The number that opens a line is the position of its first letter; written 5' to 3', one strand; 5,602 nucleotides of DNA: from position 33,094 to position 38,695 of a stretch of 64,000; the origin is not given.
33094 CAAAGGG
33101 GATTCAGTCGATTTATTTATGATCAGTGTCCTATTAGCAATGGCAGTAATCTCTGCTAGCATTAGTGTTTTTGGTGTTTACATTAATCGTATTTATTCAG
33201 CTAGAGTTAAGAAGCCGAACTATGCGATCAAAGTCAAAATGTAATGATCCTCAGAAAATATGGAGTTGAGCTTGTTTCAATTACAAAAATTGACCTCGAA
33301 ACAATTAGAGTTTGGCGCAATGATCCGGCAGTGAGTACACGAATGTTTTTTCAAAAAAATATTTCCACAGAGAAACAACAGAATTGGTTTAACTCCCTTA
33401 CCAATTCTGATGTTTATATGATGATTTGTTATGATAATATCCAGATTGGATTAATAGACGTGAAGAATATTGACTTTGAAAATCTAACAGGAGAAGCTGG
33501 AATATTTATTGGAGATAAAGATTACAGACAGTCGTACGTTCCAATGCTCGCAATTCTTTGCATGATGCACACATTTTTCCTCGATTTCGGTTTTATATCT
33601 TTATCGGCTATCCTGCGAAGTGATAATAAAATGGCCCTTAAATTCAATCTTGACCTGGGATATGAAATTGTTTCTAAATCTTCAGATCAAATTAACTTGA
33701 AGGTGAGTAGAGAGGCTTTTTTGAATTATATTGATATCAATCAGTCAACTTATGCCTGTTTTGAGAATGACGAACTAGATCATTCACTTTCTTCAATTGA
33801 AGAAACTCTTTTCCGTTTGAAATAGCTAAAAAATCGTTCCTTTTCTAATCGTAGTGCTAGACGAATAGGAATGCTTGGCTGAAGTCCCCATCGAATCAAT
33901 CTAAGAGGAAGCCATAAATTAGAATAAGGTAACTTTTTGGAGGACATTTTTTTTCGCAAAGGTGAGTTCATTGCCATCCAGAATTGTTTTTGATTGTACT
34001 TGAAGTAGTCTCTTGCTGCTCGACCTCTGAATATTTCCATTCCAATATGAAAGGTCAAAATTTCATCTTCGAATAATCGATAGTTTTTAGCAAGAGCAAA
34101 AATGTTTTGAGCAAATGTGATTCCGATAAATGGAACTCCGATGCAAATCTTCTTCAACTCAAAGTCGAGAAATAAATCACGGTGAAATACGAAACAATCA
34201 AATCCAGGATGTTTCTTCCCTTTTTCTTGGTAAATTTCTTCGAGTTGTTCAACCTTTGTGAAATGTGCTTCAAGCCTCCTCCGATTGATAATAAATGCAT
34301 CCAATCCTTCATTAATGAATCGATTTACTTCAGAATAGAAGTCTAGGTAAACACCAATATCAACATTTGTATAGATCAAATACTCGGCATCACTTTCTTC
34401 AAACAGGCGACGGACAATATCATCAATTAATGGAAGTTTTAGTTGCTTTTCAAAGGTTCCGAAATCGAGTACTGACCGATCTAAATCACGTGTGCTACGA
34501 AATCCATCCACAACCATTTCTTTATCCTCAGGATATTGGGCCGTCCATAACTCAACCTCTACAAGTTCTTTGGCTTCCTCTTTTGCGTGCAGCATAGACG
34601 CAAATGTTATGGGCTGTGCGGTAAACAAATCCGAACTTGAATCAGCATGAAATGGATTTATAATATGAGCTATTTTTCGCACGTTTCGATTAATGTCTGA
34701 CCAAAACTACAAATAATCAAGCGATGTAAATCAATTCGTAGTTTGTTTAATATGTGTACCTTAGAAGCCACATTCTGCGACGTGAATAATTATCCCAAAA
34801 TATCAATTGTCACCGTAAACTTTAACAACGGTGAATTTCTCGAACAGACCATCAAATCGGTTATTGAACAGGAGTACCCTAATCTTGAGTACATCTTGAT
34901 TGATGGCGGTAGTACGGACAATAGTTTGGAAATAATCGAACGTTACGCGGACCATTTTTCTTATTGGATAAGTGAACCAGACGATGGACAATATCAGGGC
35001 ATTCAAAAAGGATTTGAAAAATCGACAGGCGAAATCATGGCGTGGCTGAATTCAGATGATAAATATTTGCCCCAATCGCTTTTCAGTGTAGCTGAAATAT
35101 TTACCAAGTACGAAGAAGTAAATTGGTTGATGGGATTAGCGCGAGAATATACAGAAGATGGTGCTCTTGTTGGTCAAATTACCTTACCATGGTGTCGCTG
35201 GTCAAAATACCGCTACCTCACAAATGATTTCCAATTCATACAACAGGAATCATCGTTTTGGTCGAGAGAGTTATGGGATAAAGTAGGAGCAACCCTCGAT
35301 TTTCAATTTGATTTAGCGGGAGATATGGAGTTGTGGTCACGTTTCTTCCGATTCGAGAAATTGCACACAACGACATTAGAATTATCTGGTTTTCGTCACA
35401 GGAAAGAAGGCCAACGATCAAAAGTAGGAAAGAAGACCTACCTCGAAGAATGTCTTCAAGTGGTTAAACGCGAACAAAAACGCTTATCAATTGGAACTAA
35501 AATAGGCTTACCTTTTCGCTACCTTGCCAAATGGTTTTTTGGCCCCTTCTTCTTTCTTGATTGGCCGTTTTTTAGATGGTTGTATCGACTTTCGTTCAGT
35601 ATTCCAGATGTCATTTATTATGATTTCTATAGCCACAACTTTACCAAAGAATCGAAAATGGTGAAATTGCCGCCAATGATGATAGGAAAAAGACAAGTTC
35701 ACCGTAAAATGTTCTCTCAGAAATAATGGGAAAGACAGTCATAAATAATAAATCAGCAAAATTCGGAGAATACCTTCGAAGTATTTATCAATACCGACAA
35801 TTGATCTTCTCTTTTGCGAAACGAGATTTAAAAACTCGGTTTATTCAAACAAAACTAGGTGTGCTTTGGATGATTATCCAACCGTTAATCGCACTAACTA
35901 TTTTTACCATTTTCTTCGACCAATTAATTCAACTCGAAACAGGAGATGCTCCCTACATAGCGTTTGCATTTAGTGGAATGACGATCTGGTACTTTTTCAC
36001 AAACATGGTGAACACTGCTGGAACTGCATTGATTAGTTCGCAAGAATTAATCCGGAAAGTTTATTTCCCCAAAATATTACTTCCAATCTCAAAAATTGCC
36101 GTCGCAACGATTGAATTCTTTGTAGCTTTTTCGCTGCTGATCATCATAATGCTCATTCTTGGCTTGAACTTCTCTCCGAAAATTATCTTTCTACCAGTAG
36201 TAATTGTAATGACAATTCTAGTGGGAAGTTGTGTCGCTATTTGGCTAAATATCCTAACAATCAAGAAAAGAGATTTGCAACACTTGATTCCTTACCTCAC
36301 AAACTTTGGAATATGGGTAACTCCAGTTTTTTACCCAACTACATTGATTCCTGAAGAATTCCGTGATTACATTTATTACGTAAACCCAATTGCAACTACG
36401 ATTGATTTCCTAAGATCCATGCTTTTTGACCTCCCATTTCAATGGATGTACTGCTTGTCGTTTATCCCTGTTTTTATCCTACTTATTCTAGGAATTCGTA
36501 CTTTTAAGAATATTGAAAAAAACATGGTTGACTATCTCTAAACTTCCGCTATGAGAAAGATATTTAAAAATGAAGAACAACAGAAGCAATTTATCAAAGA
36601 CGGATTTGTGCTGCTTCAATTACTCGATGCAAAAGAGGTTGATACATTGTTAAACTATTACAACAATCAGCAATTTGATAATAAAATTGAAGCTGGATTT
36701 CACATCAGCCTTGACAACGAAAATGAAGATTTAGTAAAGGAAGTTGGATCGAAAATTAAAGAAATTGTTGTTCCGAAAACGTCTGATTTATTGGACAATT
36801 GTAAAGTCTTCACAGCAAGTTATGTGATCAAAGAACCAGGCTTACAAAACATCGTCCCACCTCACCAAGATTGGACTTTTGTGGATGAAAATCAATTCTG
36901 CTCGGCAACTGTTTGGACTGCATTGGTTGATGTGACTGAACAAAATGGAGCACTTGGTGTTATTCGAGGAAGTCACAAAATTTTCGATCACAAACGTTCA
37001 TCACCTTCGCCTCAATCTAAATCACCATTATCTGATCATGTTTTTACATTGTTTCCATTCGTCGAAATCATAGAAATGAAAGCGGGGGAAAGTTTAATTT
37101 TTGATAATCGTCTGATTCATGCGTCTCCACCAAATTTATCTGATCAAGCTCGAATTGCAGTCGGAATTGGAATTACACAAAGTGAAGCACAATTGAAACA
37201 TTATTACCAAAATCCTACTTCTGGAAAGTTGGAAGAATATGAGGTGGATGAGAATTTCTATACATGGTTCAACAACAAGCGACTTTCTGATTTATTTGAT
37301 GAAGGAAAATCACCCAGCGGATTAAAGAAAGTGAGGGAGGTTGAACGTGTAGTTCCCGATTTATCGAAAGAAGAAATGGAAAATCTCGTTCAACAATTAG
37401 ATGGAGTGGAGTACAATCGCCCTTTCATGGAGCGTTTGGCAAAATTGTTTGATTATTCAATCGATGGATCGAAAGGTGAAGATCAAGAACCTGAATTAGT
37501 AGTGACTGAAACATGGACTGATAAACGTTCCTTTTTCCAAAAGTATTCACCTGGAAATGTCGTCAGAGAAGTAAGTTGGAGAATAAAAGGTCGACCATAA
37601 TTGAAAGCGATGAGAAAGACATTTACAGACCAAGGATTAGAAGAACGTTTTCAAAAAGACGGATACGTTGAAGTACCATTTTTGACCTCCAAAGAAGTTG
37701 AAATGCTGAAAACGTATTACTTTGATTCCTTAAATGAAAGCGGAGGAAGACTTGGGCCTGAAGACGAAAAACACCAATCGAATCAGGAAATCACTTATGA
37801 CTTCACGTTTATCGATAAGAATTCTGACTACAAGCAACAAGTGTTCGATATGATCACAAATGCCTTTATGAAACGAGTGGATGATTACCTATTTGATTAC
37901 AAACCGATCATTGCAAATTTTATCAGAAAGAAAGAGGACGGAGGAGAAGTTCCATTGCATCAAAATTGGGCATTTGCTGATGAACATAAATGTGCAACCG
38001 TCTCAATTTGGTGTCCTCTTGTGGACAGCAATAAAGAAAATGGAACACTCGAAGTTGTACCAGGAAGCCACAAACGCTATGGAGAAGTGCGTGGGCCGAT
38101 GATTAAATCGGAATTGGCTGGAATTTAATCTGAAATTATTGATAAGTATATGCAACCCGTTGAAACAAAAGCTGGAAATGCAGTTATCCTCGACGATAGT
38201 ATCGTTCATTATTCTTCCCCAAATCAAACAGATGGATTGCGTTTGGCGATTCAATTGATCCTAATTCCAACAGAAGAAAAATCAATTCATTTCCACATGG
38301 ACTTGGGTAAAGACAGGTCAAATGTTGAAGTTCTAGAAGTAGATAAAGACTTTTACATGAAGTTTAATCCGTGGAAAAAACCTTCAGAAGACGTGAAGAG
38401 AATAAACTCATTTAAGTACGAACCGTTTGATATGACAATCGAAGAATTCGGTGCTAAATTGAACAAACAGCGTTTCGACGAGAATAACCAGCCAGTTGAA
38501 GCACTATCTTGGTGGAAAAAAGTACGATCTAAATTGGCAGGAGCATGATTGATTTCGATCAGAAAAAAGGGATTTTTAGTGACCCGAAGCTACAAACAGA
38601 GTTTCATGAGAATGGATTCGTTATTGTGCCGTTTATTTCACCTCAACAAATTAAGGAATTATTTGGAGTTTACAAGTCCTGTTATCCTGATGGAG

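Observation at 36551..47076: Nine PhyH-type Fe(II)/2OG dioxygenase domains built around an ABC (wzm/wzt) glycan exporter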

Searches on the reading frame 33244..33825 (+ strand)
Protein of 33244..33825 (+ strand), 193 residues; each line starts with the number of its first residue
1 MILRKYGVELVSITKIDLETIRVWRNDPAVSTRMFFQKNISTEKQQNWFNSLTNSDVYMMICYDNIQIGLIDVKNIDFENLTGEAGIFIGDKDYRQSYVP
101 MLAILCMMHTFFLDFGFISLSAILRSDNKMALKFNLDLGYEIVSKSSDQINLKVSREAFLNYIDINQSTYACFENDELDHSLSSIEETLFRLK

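Call 5: search_protein_families(library=pfam, proteins=[window:33244-33825:+], max_evalue=0.01)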
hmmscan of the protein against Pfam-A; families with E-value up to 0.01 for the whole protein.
window:33244-33825:+ (193 aa): 2 families
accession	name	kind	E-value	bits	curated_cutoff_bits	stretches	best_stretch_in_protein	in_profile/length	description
PF13302.13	Acetyltransf_3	-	4.1e-08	34.5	25.4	1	10-139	4-136/138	Acetyltransferase (GNAT) domain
PF13420.13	Acetyltransf_4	-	3.1e-06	27.7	24.3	1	10-150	1-144/155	Acetyltransferase (GNAT) domain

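Call 47: search_protein_families(library=ncbifam, proteins=[window:33244-33825:+], max_evalue=0.00001)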
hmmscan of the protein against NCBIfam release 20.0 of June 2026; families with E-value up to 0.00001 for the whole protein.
window:33244-33825:+ (193 aa): 1 family
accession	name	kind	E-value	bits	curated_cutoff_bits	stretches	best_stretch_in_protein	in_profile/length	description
TIGR03585.1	PseH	equivalog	5.3e-18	65.6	93.1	1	9-151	2-144/156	UDP-4-amino-4,6-dideoxy-N-acetyl-beta-L-altrosamine N-acetyltransferase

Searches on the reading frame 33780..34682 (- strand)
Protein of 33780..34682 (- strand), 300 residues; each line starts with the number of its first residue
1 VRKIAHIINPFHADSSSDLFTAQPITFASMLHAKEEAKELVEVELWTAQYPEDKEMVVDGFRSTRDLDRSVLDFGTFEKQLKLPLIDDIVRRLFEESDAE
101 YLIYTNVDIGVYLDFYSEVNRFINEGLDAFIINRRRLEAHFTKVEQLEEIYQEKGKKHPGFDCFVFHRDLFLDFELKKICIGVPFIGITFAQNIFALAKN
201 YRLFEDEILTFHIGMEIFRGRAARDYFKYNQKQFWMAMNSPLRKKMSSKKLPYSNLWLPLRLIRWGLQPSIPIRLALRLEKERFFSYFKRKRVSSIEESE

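Call 5: search_protein_families(library=pfam, proteins=[window:33780-34682:-], max_evalue=0.01)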
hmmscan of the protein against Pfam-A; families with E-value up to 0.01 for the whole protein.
window:33780-34682:- (300 aa): 0 families

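Call 14: search_protein_families(library=pfam, proteins=[window:33780-34682:-], max_evalue=0.001)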
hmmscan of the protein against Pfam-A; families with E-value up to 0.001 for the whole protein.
window:33780-34682:- (300 aa): 0 families

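Call 28: search_protein_families(library=ncbifam, proteins=[window:33780-34682:-], max_evalue=0.001)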
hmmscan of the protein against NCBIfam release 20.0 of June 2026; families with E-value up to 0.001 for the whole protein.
window:33780-34682:- (300 aa): 0 families

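Call 30: search_solved_structures(query=window:33780-34682:-, max_evalue=1)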
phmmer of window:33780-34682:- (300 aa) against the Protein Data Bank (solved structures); distinct sequences matched with E-value up to 1: 3.
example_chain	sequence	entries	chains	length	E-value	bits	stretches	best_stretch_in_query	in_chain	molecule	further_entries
4hd5_A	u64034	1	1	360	0.23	14.3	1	5-150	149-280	Polysaccharide deacetylase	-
9u78_A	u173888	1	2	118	0.25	14.2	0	42-97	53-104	Single Chain Protein of De Novo Designed Helix Bundles-4EH2 with KDPV Loop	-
6hd0_G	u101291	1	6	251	0.42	13.4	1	14-114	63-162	Plant UBX domain-containing protein 1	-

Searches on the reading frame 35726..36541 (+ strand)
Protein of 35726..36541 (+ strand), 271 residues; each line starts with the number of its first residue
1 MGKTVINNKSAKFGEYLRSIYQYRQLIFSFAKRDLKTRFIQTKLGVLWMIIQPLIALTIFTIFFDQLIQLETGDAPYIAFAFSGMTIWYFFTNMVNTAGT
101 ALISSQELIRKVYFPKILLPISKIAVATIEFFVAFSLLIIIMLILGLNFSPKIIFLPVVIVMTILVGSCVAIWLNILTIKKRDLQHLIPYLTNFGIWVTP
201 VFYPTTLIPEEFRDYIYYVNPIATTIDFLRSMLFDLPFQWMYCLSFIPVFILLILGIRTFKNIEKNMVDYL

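Call 5: search_protein_families(library=pfam, proteins=[window:35726-36541:+], max_evalue=0.01)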
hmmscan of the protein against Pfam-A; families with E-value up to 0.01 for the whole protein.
window:35726-36541:+ (271 aa): 1 family
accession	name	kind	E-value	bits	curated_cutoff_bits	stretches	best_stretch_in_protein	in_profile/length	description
PF01061.29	ABC2_membrane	-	1.9e-14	54.2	26.9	1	26-234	2-211/211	ABC-2 type transporter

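Call 28: search_protein_families(library=ncbifam, proteins=[window:35726-36541:+], max_evalue=0.001)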
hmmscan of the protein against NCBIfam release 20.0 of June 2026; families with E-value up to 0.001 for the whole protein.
window:35726-36541:+ (271 aa): 2 families
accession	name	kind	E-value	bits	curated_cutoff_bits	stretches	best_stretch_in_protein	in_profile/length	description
NF050053.1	CapPschTportKpsM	equivalog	5e-15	56.2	300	1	26-257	4-244/257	capsule polysaccharide transporter KpsM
NF050109.1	galactan_ABC_perm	equivalog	3.3e-12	46.5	380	1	17-243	14-243/272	galactan export ABC transporter permease subunit Wzm/RfbD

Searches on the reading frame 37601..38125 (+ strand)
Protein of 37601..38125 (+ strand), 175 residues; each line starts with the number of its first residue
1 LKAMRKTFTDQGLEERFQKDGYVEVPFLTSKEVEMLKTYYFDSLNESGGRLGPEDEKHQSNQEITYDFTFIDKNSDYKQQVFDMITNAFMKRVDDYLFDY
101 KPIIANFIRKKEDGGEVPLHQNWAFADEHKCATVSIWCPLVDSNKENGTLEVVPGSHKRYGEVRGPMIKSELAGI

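Call 6: search_protein_families(library=pfam, proteins=[window:37601-38125:+], max_evalue=0.1)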
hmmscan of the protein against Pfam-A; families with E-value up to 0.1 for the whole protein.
window:37601-38125:+ (175 aa): 1 family
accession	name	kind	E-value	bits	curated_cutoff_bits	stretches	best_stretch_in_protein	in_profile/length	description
PF05721.19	PhyH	-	2.1e-12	48.2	22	1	89-160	71-153/213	Phytanoyl-CoA dioxygenase (PhyH)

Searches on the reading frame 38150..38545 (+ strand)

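Call 6: search_protein_families(library=pfam, proteins=[window:38150-38545:+], max_evalue=0.1)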
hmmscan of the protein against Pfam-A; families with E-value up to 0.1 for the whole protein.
window:38150-38545:+ (132 aa): 1 family
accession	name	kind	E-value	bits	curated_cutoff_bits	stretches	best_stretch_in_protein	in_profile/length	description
PF05721.19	PhyH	-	0.00058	20.6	22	1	2-32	182-212/213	Phytanoyl-CoA dioxygenase (PhyH)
